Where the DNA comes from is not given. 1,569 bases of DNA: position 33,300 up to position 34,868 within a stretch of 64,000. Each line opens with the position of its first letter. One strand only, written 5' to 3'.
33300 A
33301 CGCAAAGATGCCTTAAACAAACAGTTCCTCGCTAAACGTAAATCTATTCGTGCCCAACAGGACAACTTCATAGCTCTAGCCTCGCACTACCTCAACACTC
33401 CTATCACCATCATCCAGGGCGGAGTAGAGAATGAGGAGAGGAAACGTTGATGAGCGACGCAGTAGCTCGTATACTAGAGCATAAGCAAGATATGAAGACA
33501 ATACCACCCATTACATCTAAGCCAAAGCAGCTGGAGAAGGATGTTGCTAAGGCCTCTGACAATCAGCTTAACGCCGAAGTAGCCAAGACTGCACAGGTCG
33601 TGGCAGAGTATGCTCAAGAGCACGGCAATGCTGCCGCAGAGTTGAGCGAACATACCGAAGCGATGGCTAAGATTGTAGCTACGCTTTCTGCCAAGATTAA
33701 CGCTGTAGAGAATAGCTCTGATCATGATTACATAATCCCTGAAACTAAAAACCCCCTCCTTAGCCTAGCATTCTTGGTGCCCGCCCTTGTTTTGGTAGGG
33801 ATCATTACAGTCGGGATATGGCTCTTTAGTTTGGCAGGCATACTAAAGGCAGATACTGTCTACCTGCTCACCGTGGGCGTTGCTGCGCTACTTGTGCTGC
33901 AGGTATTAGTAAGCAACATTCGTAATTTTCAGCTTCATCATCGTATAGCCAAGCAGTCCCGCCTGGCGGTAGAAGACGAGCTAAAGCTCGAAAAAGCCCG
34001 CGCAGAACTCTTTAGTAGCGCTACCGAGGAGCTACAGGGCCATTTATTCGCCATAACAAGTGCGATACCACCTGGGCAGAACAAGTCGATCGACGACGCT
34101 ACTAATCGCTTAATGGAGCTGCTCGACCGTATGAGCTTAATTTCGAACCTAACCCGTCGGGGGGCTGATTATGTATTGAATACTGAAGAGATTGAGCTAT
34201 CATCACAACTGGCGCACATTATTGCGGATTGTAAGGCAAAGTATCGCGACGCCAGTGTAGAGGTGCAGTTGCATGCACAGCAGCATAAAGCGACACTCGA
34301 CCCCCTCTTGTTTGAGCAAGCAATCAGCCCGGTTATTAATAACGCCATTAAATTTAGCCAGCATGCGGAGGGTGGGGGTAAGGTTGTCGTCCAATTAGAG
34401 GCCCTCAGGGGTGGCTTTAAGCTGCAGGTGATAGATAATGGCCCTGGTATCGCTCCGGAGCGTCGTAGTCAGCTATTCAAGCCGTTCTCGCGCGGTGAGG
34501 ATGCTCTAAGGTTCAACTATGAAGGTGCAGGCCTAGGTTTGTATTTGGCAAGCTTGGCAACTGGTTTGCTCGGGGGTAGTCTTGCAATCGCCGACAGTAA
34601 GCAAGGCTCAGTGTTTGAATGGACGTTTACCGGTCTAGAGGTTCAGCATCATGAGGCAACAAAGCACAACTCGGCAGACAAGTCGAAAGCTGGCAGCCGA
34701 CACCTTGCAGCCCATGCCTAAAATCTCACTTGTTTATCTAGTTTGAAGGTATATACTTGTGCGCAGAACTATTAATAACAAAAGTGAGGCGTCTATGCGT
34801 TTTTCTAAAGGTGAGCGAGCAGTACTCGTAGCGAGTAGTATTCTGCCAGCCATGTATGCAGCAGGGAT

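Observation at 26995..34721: Giant NHL/Ig-domain extracellular protein whose cytoplasmic tail is a HisKA H-box, with the ATPase half of the kinase on the next, frame-shifted ORF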

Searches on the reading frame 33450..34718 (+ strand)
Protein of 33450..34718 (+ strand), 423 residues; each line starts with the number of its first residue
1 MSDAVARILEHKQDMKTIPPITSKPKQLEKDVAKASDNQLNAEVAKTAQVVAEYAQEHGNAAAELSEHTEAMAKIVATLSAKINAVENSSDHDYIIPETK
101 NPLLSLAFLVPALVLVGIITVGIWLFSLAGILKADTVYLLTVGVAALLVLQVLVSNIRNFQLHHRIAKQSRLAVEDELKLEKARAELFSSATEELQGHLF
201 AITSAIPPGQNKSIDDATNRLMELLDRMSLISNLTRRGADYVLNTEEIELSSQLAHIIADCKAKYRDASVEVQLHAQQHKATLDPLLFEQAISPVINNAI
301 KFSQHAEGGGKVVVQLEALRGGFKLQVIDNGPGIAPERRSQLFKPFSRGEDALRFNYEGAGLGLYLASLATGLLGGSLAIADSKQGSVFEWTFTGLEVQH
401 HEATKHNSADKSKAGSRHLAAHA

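Call 5: search_protein_families(library=pfam, proteins=[window:33450-34718:+], max_evalue=1)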
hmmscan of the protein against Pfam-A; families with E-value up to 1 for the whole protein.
window:33450-34718:+ (423 aa): 8 families
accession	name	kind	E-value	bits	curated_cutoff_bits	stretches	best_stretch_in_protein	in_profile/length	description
PF02518.31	HATPase_c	-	1.8e-18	67.4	26.4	1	284-393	2-107/111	Histidine kinase-, DNA gyrase B-, and HSP90-like ATPase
PF13581.12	HATPase_c_2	-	0.001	19.5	27.4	1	291-366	35-104/127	Histidine kinase-like ATPase domain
PF22056.1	ORF239-like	-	0.0078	16.8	27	1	222-274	79-130/168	ORF239-like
PF19293.4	CdaA_N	-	0.048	14.3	23.8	1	116-166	11-61/81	CdaA N-terminal transmembrane domain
PF03839.21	Sec62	-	0.057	13.7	27.8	1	23-158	22-151/191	Translocation protein Sec62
PF25481.1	Nucleoprot-TPR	-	0.13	12.8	27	1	29-86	16-73/80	Nucleoprotein TPR-like domain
PF21616.3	Topo-V_HhH_2_2nd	-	0.18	12.2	27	1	55-79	7-34/58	Topoisomerase V, second (HhH)2 tandem domain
PF20667.3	Sec10_N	-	0.35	11.4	27.4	1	36-89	18-71/118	Exocyst complex component Sec10, N-terminal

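Call 11: find_homologous_proteins(query=window:33450-34718:+)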
Query window:33450-34718:+ (423 aa): 330 proteins with E <= 0.001 among 8000 candidates; the best 120 are listed.
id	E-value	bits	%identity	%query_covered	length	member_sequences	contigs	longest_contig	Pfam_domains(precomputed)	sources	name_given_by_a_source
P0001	1.3e-267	905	100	100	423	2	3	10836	PF02518.32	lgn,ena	-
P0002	3.5e-162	558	70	91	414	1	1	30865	PF02518.32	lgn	-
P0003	1.5e-157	543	67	94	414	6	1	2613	PF02518.32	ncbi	-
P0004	6.8e-148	511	63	97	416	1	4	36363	PF02518.32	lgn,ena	-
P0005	6.9e-128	445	56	92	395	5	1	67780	PF02518.32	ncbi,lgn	-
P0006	8.5e-127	441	56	92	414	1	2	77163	PF02518.32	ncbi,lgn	-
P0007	8.8e-127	441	56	92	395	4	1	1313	PF02518.32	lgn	-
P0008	4.7e-125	436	58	85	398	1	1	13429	PF02518.32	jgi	jgi:signal transduction histidine kinase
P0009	5.0e-125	436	57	84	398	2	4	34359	PF02518.32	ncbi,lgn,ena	-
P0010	7.5e-125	435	60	83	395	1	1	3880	PF02518.32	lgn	-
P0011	8.0e-124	432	57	89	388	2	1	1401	PF02518.32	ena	-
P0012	3.1e-121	423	55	92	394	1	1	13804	PF02518.32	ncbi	-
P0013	2.5e-13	68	33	43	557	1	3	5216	PF08447.19,PF13426.14,PF13188.14,PF13581.13,PF08448.17,PF02518.32,PF00512.32,PF14598.13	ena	-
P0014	3.4e-12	64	33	51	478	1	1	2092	PF00672.31,PF26769.1,PF02518.32,PF00512.32,PF17203.11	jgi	jgi:two-component system sensor histidine kinase BaeS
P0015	3.8e-12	64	27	52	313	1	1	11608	PF02518.32,PF00512.32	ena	-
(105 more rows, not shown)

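Call 13: find_encoding_contigs(protein=P0006, flank=10000, max_places=3)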
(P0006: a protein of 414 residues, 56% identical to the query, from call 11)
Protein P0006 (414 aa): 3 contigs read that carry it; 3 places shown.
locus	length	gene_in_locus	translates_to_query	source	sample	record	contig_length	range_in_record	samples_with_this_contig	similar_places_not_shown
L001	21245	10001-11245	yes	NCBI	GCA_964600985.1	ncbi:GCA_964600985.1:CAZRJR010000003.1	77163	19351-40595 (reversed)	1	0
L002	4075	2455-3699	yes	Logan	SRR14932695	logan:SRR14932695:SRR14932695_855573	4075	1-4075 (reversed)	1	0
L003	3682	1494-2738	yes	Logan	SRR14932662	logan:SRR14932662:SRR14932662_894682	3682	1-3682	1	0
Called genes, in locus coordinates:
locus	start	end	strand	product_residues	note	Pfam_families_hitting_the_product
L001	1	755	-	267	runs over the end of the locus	-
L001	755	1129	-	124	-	PF04519:Bactofilin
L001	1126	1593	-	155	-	PF14584:DUF4446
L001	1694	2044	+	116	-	-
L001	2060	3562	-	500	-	PF00004:AAA (faint), PF13541:ChlI, PF00493:MCM (faint), PF00158:Sigma54_activat, PF01078:Mg_chelatase, PF05496:RuvB_N (faint), PF07728:AAA_5, PF13335:Mg_chelatase_C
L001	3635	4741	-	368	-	PF01087:GalP_UDP_transf, PF16268:DUF4921, PF02744:GalP_UDP_tr_C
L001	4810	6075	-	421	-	PF13439:Glyco_transf_4, PF13477:Glyco_trans_4_2 (weak), PF13579:Glyco_trans_4_4, PF20706:GT4-conflict (weak), PF00534:Glycos_transf_1, PF13692:Glyco_trans_1_4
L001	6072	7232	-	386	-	PF13477:Glyco_trans_4_2 (weak), PF13439:Glyco_transf_4, PF13579:Glyco_trans_4_4, PF00534:Glycos_transf_1, PF13692:Glyco_trans_1_4, PF13524:Glyco_trans_1_2 (weak)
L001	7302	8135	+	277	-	PF00561:Abhydrolase_1, PF12146:Hydrolase_4, PF12697:Abhydrolase_6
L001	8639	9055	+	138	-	-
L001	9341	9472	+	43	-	-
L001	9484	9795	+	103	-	-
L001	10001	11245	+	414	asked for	PF02518:HATPase_c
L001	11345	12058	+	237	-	PF00293:NUDIX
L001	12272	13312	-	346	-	PF00274:Glycolytic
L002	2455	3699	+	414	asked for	PF02518:HATPase_c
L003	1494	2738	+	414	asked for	PF02518:HATPase_c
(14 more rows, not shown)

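Call 14: find_encoding_contigs(protein=P0005, flank=10000, max_places=3)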
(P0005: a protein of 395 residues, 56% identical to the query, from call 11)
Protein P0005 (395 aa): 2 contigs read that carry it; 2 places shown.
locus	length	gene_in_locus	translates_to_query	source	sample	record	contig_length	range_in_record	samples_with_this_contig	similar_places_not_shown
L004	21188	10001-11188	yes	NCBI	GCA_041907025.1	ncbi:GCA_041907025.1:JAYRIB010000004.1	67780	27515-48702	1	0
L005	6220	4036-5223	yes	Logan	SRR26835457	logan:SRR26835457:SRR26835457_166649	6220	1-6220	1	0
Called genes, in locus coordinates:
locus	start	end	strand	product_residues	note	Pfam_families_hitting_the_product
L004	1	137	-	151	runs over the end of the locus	PF14584:DUF4446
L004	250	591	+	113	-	-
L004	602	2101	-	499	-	PF00004:AAA (faint), PF13541:ChlI, PF00158:Sigma54_activat, PF00493:MCM (weak), PF01078:Mg_chelatase, PF07728:AAA_5, PF13335:Mg_chelatase_C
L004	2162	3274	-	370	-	PF16285:DUF4931_N (faint), PF01087:GalP_UDP_transf, PF01230:HIT (faint), PF16268:DUF4921, PF02744:GalP_UDP_tr_C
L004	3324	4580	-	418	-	PF13439:Glyco_transf_4, PF13477:Glyco_trans_4_2, PF13579:Glyco_trans_4_4, PF00534:Glycos_transf_1, PF13692:Glyco_trans_1_4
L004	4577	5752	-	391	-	PF20706:GT4-conflict (faint), PF13439:Glyco_transf_4, PF13477:Glyco_trans_4_2 (weak), PF13579:Glyco_trans_4_4, PF00534:Glycos_transf_1, PF13692:Glyco_trans_1_4, PF13524:Glyco_trans_1_2 (weak)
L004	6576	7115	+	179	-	-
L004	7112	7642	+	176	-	-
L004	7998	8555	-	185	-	PF02698:DUF218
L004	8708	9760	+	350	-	PF01553:Acyltransferase (weak)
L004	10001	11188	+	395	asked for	PF02518:HATPase_c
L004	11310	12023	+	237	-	PF00293:NUDIX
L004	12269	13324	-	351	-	PF00274:Glycolytic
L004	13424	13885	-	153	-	PF01668:SmpB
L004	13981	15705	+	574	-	PF03485:Arg_tRNA_synt_N, PF00750:tRNA-synt_1d, PF05746:DALR_1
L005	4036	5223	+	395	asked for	PF02518:HATPase_c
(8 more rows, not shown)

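Call 17: find_encoding_contigs(protein=P0002, flank=10000, max_places=3)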
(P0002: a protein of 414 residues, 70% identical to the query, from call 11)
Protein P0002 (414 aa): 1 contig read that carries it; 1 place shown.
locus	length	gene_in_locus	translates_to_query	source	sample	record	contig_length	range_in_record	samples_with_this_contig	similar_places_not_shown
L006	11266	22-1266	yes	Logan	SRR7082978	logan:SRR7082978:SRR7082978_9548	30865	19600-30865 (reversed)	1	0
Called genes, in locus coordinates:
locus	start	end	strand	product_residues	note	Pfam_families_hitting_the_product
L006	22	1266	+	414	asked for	PF02518:HATPase_c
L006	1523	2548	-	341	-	PF00274:Glycolytic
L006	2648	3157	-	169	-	PF01668:SmpB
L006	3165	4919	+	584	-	PF03485:Arg_tRNA_synt_N, PF00750:tRNA-synt_1d, PF05746:DALR_1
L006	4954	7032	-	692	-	-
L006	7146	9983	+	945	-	PF00580:UvrD-helicase, PF01443:Viral_helicase1 (faint), PF13245:AAA_19, PF13604:AAA_30 (faint), PF21445:ADDB_N (weak), PF13361:UvrD_C, PF13538:UvrD_C_2 (faint), PF12705:PDDEXK_1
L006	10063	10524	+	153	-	-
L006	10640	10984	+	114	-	-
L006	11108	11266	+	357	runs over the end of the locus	PF02646:RmuC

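Call 18: find_encoding_contigs(protein=P0004, flank=10000, max_places=4)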
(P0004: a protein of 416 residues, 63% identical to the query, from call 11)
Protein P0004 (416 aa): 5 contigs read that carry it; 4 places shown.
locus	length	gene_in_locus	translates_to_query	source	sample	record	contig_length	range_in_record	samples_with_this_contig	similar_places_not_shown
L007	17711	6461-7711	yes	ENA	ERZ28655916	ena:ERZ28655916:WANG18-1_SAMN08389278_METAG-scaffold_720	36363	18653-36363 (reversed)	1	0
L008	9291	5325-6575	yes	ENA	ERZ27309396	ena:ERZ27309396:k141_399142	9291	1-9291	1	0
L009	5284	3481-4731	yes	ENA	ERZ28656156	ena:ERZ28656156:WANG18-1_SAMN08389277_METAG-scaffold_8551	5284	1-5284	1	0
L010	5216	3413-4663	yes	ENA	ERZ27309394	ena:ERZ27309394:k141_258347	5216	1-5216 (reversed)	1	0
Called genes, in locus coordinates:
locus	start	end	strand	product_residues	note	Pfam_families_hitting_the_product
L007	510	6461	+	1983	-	PF08450:SGL (faint), PF06739:SBBP (faint), PF17170:DUF5128 (faint), PF01436:NHL, PF05345:He_PIG, PF01436:NHL (weak), PF05345:He_PIG, PF17957:Big_7 (weak), +3 more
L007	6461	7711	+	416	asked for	PF02518:HATPase_c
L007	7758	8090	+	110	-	-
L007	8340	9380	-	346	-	PF00274:Glycolytic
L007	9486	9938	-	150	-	PF01668:SmpB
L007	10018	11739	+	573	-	PF03485:Arg_tRNA_synt_N, PF00750:tRNA-synt_1d, PF05746:DALR_1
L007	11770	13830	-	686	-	-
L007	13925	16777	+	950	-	PF00580:UvrD-helicase, PF01443:Viral_helicase1 (faint), PF13245:AAA_19, PF13604:AAA_30 (faint), PF21445:ADDB_N (weak), PF13361:UvrD_C, PF13538:UvrD_C_2 (weak), PF12705:PDDEXK_1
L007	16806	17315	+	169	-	-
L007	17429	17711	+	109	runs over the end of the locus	-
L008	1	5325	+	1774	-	?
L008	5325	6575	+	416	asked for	PF02518:HATPase_c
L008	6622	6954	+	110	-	-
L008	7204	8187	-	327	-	PF00274:Glycolytic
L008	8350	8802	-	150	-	PF01668:SmpB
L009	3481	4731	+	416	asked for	PF02518:HATPase_c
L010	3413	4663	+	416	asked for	PF02518:HATPase_c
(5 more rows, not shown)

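Call 49: search_protein_representatives(alignment_id=A1)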
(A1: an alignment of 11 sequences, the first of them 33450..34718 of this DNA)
Query: 11 sequences, 397 profile positions. Proteins with E-value up to 0.001 (for the whole library): 535477; up to 1e-10: 31068; up to 1e-30: 10. The best 150 are listed.
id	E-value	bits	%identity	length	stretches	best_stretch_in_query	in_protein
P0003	2.3e-208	708.2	-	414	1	3-395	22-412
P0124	1.3e-44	169.0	-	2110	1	30-369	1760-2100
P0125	1.8e-42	161.9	-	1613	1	44-367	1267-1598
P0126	1.3e-38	149.2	-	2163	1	44-378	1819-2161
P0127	2.1e-36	141.9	-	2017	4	222-366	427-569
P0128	7.8e-35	136.8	-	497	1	85-368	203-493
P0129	1.0e-34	136.4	-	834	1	34-356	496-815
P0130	5.9e-33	130.6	-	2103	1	22-359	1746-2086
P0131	6.6e-32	127.1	-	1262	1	47-367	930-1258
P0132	1.2e-31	126.3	-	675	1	20-371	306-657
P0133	1.8e-30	122.4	-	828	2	151-365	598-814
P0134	2.6e-30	121.9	-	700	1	35-364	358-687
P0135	2.6e-30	121.9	-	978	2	185-365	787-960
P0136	3.0e-30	121.7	-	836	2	199-378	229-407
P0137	1.1e-29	119.8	-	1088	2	189-368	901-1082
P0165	4.3e-27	111.3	-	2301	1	31-368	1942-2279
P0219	6.1e-25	104.2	-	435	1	44-362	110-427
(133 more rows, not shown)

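Call 52: find_homologous_proteins(query=P0219)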
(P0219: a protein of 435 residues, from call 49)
Query P0219 (435 aa): 401 proteins with E <= 0.001 among 8000 candidates; the best 120 are listed.
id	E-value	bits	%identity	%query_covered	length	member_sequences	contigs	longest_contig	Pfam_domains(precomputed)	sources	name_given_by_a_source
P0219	7.6e-277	935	100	100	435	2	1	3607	PF02518.32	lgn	-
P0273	2.3e-161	555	57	100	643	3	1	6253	PF02518.32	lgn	-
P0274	2.5e-160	552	58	97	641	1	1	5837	PF02518.32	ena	-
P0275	4.4e-160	551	57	100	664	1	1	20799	PF02518.32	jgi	jgi:signal transduction histidine kinase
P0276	6.1e-159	547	57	100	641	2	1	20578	PF02518.32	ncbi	-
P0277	9.7e-159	547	57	97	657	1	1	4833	PF02518.32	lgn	-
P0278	1.9e-158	546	57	100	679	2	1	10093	PF02518.32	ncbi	-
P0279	3.9e-157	541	56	100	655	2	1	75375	PF02518.32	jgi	jgi:signal transduction histidine kinase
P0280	2.2e-156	539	57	100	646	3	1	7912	PF02518.32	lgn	-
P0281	3.6e-156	538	57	97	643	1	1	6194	PF02518.32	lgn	-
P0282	2.7e-155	535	56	100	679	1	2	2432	PF02518.32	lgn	-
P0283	3.8e-155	535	56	99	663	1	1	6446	PF02518.32,PF00512.32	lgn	-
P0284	4.5e-155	535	57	98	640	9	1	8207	PF02518.32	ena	-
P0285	2.8e-154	532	56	100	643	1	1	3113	PF02518.32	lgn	-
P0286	3.5e-154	532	58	98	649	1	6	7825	PF02518.32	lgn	-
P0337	5.1e-113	396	44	100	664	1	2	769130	PF02518.32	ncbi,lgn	-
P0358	6.5e-108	379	42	100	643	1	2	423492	PF02518.32,PF00512.32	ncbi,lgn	-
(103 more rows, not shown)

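Call 56: search_protein_families(library=ncbifam, proteins=[window:33450-34718:+, P0219, P0275], max_evalue=0.01)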
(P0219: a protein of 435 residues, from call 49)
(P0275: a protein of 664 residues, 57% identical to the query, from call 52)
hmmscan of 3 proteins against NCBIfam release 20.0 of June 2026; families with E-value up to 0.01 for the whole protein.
window:33450-34718:+ (423 aa): 62 families (the best 25 are shown)
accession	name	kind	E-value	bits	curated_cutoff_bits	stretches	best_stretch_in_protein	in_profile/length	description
NF007898.0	PRK10604.1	equivalog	1.2e-20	74.1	478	1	210-390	244-418/433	two-component system sensor histidine kinase RstB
NF008312.0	PRK11100.1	equivalog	6.4e-19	68.1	356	1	212-389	295-467/477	two-component system sensor histidine kinase CreC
NF012226.0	AdeS_HK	equivalog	1.2e-16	60.9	500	1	220-391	187-349/353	two-component sensor histidine kinase AdeS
TIGR02966.1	phoR_proteo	equivalog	2.2e-16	59.8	334.2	1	213-393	156-333/333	phosphate regulon sensor histidine kinase PhoR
TIGR01386.1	cztS_silS_copS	subfamily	1.5e-15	57.2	292.55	1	241-390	308-453/457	heavy metal sensor histidine kinase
NF041832.1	near_NosP_CTERM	subfamily_domain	1.5e-15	57.2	400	1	212-413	47-243/370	NahK/ErcS family hybrid sensor histidine kinase/response regulator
NF046044.1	PnpS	equivalog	2.3e-15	56.5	400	1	214-392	213-388/390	two-component system histidine kinase PnpS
NF033092.0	HK_WalK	equivalog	4.2e-15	55.4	725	1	214-388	415-587/594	cell wall metabolism sensor histidine kinase WalK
NF007004.0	PRK09467.1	equivalog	4.6e-15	55.4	415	1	243-386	287-426/440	two-component system sensor histidine kinase EnvZ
NF045900.1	HisKinCpxALeg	equivalog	6.1e-15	54.9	800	1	209-387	256-442/451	two-component system sensor histidine kinase CpxA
TIGR02956.1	TMAO_torS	equivalog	1.3e-14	53.3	676.5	1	245-402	534-689/967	TMAO reductase system sensor histidine kinase/response regulator TorS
NF038297.2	hybrid_HK_HrmK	equivalog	1.6e-14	53.5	725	1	243-411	306-473/607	hybrid histidine kinase/response regulator HrmK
NF007007.0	PRK09470.1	equivalog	5.1e-14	52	486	1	214-373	283-436/463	envelope stress sensor histidine kinase CpxA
NF047874.1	MASE3_PAS_HK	subfamily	4.6e-13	48.8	560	1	283-412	515-642/655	MASE3 domain-containing sensor histidine kinase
NF045595.1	HK_scytonemin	equivalog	6.7e-13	47.9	865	1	210-388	455-628/637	scytonemin biosynthesis sensor histidine kinase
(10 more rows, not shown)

P0219 (435 aa): 69 families (the best 25 are shown)
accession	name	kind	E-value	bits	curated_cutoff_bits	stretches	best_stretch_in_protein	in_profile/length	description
NF046044.1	PnpS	equivalog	1.3e-25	90.2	400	1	266-433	218-387/390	two-component system histidine kinase PnpS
NF041880.1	EPS_EpsF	equivalog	3.2e-21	75.4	900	2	265-433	322-489/492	response regulator EpsF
TIGR01386.1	cztS_silS_copS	subfamily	1.3e-20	73.8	292.55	1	263-433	285-454/457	heavy metal sensor histidine kinase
TIGR02966.1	phoR_proteo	equivalog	2.5e-20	72.8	334.2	2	262-433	158-331/333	phosphate regulon sensor histidine kinase PhoR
NF033092.0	HK_WalK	equivalog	1.1e-19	70.5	725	1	289-433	444-590/594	cell wall metabolism sensor histidine kinase WalK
NF047874.1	MASE3_PAS_HK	subfamily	8.3e-19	67.8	560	1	338-433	526-621/655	MASE3 domain-containing sensor histidine kinase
NF052314.1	T9SS_HK_PorY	subfamily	7.8e-18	64.7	350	1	263-406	255-392/418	PorY family sensor histidine kinase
NF041832.1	near_NosP_CTERM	subfamily_domain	1.3e-17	63.9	400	1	263-433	51-221/370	NahK/ErcS family hybrid sensor histidine kinase/response regulator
NF045595.1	HK_scytonemin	equivalog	2.2e-17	62.7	865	1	265-433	463-631/637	scytonemin biosynthesis sensor histidine kinase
NF008312.0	PRK11100.1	equivalog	5e-17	61.9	356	1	266-425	302-462/477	two-component system sensor histidine kinase CreC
NF006800.0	PRK09303.1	equivalog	7.3e-17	61.4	342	1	291-433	230-373/383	histidine kinase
NF012226.0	AdeS_HK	equivalog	1e-16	61.1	500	1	266-423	183-340/353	two-component sensor histidine kinase AdeS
NF033091.0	HK_VanS_ACDEFG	equivalog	1.6e-16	60.3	400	1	267-433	123-290/293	vancomycin resistance histidine kinase VanS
TIGR02956.1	TMAO_torS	equivalog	6.4e-16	57.6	676.5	1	280-431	524-676/967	TMAO reductase system sensor histidine kinase/response regulator TorS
NF045903.1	CuHisKinLciSLeg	equivalog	1.3e-15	57.7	700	1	270-429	190-350/357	copper-responsive two-component system sensor histidine kinase LciS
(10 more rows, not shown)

P0275 (664 aa): 80 families (the best 25 are shown)
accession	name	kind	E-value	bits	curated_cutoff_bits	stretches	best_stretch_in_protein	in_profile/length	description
NF046044.1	PnpS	equivalog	4.5e-27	95.1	400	1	489-660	215-388/390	two-component system histidine kinase PnpS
NF041880.1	EPS_EpsF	equivalog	1.2e-24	86.7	900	2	491-654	322-482/492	response regulator EpsF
TIGR02966.1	phoR_proteo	equivalog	2e-24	86.2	334.2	2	449-660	110-332/333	phosphate regulon sensor histidine kinase PhoR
NF033092.0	HK_WalK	equivalog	4.5e-24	85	725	1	496-660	424-591/594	cell wall metabolism sensor histidine kinase WalK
NF045595.1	HK_scytonemin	equivalog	1.7e-22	79.6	865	2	516-660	489-632/637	scytonemin biosynthesis sensor histidine kinase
NF047874.1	MASE3_PAS_HK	subfamily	7e-22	78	560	1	565-660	527-622/655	MASE3 domain-containing sensor histidine kinase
NF033091.0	HK_VanS_ACDEFG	equivalog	2.2e-21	76.2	400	1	492-660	122-291/293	vancomycin resistance histidine kinase VanS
TIGR01386.1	cztS_silS_copS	subfamily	4.3e-21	75.4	292.55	1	491-660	287-455/457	heavy metal sensor histidine kinase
NF041832.1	near_NosP_CTERM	subfamily_domain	1.5e-19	70.3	400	1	492-662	54-224/370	NahK/ErcS family hybrid sensor histidine kinase/response regulator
NF052314.1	T9SS_HK_PorY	subfamily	1.2e-18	67.4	350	2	491-646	257-404/418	PorY family sensor histidine kinase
NF045903.1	CuHisKinLciSLeg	equivalog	1.8e-18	67.1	700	1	489-659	183-354/357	copper-responsive two-component system sensor histidine kinase LciS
NF012226.0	AdeS_HK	equivalog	5.9e-18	65.1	500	1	515-660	207-350/353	two-component sensor histidine kinase AdeS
NF041735.1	hist_kin_RppB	equivalog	1.8e-17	63.3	400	1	492-660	264-436/438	two-component system sensor histidine kinase RppB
NF006800.0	PRK09303.1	equivalog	2.9e-17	62.7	342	1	515-660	228-374/383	histidine kinase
TIGR02956.1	TMAO_torS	equivalog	3.7e-17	61.7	676.5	1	504-659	522-678/967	TMAO reductase system sensor histidine kinase/response regulator TorS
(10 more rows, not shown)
